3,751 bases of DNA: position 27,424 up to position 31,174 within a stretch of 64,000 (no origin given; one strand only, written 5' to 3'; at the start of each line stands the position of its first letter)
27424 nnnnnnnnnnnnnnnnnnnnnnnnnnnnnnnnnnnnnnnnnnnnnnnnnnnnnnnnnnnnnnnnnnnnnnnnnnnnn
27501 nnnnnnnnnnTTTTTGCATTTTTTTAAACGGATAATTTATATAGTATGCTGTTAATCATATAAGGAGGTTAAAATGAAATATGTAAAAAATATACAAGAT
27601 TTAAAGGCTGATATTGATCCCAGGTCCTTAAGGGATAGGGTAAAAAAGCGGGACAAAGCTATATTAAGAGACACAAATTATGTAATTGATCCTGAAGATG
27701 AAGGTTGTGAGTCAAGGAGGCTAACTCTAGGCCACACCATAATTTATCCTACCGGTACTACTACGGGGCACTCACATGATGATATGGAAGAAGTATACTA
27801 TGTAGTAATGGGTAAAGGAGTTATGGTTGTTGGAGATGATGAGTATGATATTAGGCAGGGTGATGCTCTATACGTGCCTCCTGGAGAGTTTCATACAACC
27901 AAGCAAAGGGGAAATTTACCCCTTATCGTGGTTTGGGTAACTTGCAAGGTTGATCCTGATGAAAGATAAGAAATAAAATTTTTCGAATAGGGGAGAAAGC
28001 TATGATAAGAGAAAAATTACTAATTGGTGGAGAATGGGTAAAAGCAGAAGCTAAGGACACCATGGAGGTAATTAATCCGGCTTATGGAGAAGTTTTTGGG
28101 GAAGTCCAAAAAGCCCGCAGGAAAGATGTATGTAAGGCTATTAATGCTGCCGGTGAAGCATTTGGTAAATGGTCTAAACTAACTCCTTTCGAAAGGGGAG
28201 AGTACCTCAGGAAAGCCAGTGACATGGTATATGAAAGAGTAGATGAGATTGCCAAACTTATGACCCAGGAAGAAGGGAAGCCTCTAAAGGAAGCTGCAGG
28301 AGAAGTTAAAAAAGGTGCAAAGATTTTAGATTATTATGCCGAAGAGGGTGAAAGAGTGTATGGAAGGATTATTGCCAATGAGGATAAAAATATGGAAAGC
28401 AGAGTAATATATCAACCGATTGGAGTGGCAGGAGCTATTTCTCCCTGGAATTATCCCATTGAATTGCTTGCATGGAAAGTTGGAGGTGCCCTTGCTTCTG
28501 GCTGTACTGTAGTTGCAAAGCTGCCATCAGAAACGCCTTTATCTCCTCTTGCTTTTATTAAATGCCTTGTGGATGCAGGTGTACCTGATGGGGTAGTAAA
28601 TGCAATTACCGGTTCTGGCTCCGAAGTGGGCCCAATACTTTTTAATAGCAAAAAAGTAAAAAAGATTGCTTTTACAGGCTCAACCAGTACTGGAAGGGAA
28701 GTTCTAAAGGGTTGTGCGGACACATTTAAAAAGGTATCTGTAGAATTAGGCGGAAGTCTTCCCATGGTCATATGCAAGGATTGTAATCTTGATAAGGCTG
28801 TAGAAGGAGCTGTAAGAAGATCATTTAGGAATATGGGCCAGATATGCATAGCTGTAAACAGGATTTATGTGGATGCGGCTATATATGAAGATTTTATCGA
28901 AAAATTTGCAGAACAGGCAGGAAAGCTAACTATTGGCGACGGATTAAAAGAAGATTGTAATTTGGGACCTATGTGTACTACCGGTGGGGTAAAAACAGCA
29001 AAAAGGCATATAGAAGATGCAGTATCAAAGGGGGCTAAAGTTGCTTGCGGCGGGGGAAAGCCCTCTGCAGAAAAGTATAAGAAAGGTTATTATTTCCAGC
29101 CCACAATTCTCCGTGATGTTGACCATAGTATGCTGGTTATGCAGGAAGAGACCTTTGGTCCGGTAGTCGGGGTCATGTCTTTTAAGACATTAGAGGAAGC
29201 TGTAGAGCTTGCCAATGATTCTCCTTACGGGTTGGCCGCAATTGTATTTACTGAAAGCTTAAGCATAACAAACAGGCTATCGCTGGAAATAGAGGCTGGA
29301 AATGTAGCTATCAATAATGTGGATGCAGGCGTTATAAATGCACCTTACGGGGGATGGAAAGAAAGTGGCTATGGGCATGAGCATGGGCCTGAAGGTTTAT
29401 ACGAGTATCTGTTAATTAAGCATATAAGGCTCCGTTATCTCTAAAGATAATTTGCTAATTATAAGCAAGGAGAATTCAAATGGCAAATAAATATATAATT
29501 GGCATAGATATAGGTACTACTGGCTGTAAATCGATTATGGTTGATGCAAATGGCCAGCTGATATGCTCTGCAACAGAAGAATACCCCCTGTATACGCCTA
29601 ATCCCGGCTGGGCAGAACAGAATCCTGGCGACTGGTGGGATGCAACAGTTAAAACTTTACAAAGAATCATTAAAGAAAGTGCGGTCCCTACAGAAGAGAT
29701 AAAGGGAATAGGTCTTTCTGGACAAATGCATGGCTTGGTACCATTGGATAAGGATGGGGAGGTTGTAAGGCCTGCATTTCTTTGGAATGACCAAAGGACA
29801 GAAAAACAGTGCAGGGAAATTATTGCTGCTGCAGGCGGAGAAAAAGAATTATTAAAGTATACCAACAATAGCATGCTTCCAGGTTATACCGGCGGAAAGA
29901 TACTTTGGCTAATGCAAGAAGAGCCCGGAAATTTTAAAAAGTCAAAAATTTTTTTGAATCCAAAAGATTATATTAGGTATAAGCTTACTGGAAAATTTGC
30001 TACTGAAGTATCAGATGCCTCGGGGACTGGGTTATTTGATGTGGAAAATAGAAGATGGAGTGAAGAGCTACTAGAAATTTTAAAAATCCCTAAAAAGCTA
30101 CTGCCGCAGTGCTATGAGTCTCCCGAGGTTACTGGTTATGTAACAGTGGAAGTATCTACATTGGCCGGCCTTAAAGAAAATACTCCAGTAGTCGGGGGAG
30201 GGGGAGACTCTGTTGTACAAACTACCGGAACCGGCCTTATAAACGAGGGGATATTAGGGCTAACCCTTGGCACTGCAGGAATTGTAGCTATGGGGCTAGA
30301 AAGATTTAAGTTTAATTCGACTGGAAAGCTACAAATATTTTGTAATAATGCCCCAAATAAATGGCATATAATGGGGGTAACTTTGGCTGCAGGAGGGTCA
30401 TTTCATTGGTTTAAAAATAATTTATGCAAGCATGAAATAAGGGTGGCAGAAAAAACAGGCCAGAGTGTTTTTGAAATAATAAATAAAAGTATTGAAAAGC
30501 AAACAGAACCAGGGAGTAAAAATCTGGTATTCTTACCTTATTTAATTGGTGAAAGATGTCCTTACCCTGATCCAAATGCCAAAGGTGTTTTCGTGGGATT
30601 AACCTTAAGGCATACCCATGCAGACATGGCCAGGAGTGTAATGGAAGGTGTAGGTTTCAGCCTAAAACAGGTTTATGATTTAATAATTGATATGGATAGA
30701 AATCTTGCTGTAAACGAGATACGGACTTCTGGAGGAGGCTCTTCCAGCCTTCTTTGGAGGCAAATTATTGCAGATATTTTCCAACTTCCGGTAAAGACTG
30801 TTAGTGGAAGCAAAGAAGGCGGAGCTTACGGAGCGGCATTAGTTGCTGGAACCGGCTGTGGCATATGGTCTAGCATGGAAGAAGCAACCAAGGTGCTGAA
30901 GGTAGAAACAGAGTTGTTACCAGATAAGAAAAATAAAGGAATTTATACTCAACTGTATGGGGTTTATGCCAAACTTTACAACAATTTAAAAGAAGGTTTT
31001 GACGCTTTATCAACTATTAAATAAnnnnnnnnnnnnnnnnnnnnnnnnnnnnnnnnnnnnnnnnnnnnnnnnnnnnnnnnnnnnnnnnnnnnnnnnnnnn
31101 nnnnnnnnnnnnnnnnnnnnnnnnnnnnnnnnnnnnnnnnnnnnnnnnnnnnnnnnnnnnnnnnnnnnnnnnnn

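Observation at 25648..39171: ~13.5-kb sugar-acid catabolic island with duplicated enzyme sets, inserted between aspS and alaS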

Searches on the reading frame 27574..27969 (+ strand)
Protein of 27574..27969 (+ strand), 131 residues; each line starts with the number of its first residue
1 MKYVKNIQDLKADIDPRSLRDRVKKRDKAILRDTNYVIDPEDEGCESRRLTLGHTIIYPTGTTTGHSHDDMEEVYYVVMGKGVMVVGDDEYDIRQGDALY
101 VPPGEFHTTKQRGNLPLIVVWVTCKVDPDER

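Call 3: search_protein_families(library=pfam, proteins=[window:27574-27969:+])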
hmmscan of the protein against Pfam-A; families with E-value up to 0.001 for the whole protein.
window:27574-27969:+ (131 aa): 7 families
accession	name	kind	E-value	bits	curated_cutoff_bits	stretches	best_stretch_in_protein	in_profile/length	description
PF07883.17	Cupin_2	-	1e-14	54.4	27.2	1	57-122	5-69/70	Cupin domain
PF02311.25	AraC_binding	-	2.2e-07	31.1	21.1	1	58-124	11-76/135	AraC-like ligand binding domain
PF16867.11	DMSP_lyase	-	7.3e-07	29.5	27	1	46-118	91-161/162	Dimethlysulfonioproprionate lyase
PF01050.24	MannoseP_isomer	-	3e-05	24.6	23.6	1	58-122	36-100/116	Mannose-6-phosphate isomerase C-terminal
PF00190.28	Cupin_1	-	3.7e-05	23.8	22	1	49-120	32-110/151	Cupin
PF06560.17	GPI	-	4.5e-05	23.2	20.7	1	45-125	45-146/182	Glucose-6-phosphate isomerase (GPI)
PF05899.18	Cupin_3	-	4.8e-05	23.4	23.5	1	68-108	22-63/74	EutQ-like cupin domain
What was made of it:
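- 27574..27969 (+): small cupin (131 aa). Cupin_2 (call 3).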

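Call 5: search_protein_families(library=ncbifam, proteins=[window:27574-27969:+], max_evalue=0.00001)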
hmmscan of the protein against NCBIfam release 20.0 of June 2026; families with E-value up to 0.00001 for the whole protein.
window:27574-27969:+ (131 aa): 0 families

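Call 47: search_solved_structures(query=window:27574-27969:+, max_evalue=0.01)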
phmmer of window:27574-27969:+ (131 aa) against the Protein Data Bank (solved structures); distinct sequences matched with E-value up to 0.01: 29.
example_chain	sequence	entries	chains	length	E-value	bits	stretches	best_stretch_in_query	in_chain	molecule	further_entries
6a53_A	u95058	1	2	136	1.1e-06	31.9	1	36-122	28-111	Novel protein with potential Cupin domain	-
6a55_A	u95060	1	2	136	1.1e-06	31.9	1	36-122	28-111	Novel protein with potential Cupin domain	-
1o4t_A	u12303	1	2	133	1.5e-06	31.5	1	57-118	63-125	putative oxalate decarboxylase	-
5tfz_A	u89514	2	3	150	1.6e-06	31.4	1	36-122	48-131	dimethylsulfoniopropionate lyase DddK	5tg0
4luk_A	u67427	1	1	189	9.5e-06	28.9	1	2-120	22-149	Glucose-6-phosphate isomerase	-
2gc0_A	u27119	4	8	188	1.3e-05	28.4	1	2-120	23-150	Glucose-6-phosphate isomerase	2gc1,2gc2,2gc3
1qxj_A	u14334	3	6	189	1.3e-05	28.4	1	2-120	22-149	Glucose-6-phosphate isomerase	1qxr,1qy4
4lta_A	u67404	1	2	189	1.3e-05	28.4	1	2-120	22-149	Glucose-6-phosphate isomerase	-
1x7n_A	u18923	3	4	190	1.3e-05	28.4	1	2-120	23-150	Glucose-6-phosphate isomerase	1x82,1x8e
5uqp_A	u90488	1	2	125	1.8e-05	28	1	50-121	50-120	Cupin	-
6a54_A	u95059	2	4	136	1.8e-05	28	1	36-122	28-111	Novel protein with potential Cupin domain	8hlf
7zvy_G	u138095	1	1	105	2.2e-05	27.7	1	57-116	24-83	Cupin_2 domain-containing protein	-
7zvy_E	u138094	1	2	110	2.5e-05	27.5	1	57-116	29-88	Cupin_2 domain-containing protein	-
7zvy_B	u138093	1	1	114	2.6e-05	27.4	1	57-116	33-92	Cupin_2 domain-containing protein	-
7zvy_A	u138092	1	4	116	2.7e-05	27.4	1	57-116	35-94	Cupin_2 domain-containing protein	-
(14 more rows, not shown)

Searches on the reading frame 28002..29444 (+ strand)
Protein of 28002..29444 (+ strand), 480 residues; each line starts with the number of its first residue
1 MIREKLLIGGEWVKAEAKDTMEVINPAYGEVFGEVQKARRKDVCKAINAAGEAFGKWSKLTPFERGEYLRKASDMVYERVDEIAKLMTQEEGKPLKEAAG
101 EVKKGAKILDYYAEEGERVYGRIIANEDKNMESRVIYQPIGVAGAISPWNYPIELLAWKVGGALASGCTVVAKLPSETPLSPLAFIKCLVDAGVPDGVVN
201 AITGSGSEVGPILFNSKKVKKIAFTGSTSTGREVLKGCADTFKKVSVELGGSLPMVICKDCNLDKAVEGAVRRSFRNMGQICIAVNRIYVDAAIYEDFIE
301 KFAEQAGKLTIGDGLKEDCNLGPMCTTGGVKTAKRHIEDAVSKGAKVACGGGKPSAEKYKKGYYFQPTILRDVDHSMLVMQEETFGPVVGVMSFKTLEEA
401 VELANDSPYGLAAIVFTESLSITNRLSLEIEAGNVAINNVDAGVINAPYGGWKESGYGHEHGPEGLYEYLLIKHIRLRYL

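Call 3: search_protein_families(library=pfam, proteins=[window:28002-29444:+])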
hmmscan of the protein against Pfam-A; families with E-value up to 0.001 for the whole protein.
window:28002-29444:+ (480 aa): 1 family
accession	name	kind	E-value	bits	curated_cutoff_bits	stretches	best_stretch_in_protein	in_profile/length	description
PF00171.27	Aldedh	-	3e-165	550.7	23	1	12-475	1-461/461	Aldehyde dehydrogenase family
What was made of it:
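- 28002..29444 (+): ALDH1, a non-acylating aldehyde dehydrogenase of the SSADH / KGSADH type. PF00171 (call 3).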

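Call 5: search_protein_families(library=ncbifam, proteins=[window:28002-29444:+], max_evalue=0.00001)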
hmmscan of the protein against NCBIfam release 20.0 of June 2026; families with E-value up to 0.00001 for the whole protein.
window:28002-29444:+ (480 aa): 42 families (the best 25 are shown)
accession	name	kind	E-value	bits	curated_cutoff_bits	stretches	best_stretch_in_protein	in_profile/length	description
TIGR01780.1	SSADH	subfamily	1.1e-147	492.6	646.35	1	23-473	1-448/448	succinate-semialdehyde dehydrogenase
TIGR01804.1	BADH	equivalog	4.7e-134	447.4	668.6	1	8-472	2-466/467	betaine-aldehyde dehydrogenase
NF008415.0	PRK11241.1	equivalog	3.7e-133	444.7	828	1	2-475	9-478/482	NADP-dependent succinate-semialdehyde dehydrogenase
NF042993.1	AlphKGSA_gudD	equivalog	7.5e-129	430.6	770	1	7-462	7-465/481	alpha-ketoglutaric semialdehyde dehydrogenase GucD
NF052305.1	DioxValDhHalo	equivalog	1.9e-125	419.5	750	1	7-475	8-479/483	2,5-dioxovalerate dehydrogenase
NF009725.0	PRK13252.1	equivalog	2.2e-123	412.3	593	1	4-476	7-478/488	betaine-aldehyde dehydrogenase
NF010000.0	PRK13473.1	subfamily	3.4e-123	411.8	615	1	4-477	3-472/475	aminobutyraldehyde dehydrogenase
NF006916.0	PRK09407.1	equivalog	1.6e-121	406.5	521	1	14-474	29-489/526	succinic semialdehyde dehydrogenase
TIGR02299.1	HpaE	equivalog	5.4e-119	398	638.35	1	6-476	3-475/488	5-carboxymethyl-2-hydroxymuconate semialdehyde dehydrogenase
NF007497.0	PRK10090.1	equivalog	2.7e-118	395.8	500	1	4-477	7-477/480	aldehyde dehydrogenase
NF045735.1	PaDhStyDPseudo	equivalog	3.4e-112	375.6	850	1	2-479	1-483/483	phenylacetaldehyde dehydrogenase StyD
NF040792.1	glyc_ald_dh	equivalog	7.3e-112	374.8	760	1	5-479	2-475/488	D-glyceraldehyde dehydrogenase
NF040648.1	lactal_redase_Meth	equivalog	4.5e-111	372.1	650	1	6-460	1-445/463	lactaldehyde dehydrogenase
TIGR03216.1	OH_muco_semi_DH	equivalog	8e-103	344.6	693.25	1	7-475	4-477/481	2-hydroxymuconic semialdehyde dehydrogenase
NF045736.1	PaDhStyDRhodo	equivalog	1.6e-102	343.5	800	1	4-466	3-466/479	phenylacetaldehyde dehydrogenase StyD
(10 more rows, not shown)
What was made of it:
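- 28002..29444 (+): The best NCBIfam models are SSADH at 493 bits and GucD at 431 bits, both below their cut-offs (call 5).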

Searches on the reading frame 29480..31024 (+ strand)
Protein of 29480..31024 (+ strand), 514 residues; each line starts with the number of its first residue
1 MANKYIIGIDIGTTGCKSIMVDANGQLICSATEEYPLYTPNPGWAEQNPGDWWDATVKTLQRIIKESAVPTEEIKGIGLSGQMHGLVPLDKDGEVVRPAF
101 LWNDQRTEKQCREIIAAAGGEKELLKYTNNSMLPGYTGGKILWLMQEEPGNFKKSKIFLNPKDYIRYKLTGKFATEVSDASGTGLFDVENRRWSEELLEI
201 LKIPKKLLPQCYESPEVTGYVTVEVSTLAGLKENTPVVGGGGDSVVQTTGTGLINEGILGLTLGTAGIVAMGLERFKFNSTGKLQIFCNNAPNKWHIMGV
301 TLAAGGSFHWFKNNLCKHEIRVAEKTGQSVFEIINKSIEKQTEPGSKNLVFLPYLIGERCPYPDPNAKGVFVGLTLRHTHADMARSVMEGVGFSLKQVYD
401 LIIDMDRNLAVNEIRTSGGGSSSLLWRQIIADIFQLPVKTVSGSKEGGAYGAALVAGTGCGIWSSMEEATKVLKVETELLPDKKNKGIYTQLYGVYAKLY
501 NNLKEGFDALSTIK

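Call 3: search_protein_families(library=pfam, proteins=[window:29480-31024:+])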
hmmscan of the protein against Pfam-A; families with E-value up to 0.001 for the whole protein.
window:29480-31024:+ (514 aa): 2 families
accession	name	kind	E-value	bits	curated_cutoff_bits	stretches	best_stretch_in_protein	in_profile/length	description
PF00370.27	FGGY_N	-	7.1e-76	255.5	28.8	1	5-247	1-242/245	FGGY family of carbohydrate kinases, N-terminal domain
PF02782.22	FGGY_C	-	1.9e-32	113.1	27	1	287-458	25-196/198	FGGY family of carbohydrate kinases, C-terminal domain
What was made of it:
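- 29480..31024 (+): FGGY sugar kinase, xylulokinase-like. FGGY_N and FGGY_C (call 3).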

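Call 5: search_protein_families(library=ncbifam, proteins=[window:29480-31024:+], max_evalue=0.00001)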
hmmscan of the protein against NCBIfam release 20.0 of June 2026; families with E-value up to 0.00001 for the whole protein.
window:29480-31024:+ (514 aa): 12 families
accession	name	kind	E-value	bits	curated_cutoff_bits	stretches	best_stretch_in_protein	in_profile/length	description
TIGR01312.1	XylB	equivalog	2.2e-157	524.5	380.25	1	7-501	1-481/481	xylulokinase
NF011601.0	PRK15027.1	equivalog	3e-102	342.5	912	1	7-504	3-480/484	xylulokinase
TIGR01314.1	gntK_FGGY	equivalog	1.6e-95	320.6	648.55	1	5-510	1-500/505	gluconokinase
TIGR01311.1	glycerol_kin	equivalog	1.3e-67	228.2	590.35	1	4-482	1-473/496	glycerol kinase GlpK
NF000756.0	PRK00047.1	subfamily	7.7e-65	219.1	498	1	2-486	3-478/502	glycerol kinase GlpK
NF008187.0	PRK10939.1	equivalog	7.5e-59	199.7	528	1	3-505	3-505/521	autoinducer-2 kinase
NF003154.0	PRK04123.1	equivalog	5.7e-48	164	428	1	2-504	2-538/554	ribulokinase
TIGR01315.1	5C_CHO_kinase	subfamily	3.2e-37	128.5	408.7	2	6-201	2-205/541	FGGY family pentulose kinase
TIGR02628.1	fuculo_kin_coli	equivalog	3.1e-35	122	470.9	1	6-476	3-458/465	L-fuculokinase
TIGR01234.1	L-ribulokinase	equivalog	5.2e-34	117.9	583.25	1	4-501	1-528/536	ribulokinase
TIGR02627.1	rhamnulo_kin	equivalog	1e-18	67.1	527.95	1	74-223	68-216/454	rhamnulokinase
NF007925.0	PRK10640.1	equivalog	5.4e-17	61.4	639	1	70-220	70-219/489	rhamnulokinase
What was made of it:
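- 29480..31024 (+): TIGR01312 XylB scores 524 bits against a 380 cut-off (call 5).
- Checked: FGGY 29480-31024, above the NCBIfam XylB cut-off (524 against 380 bits, call 5)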
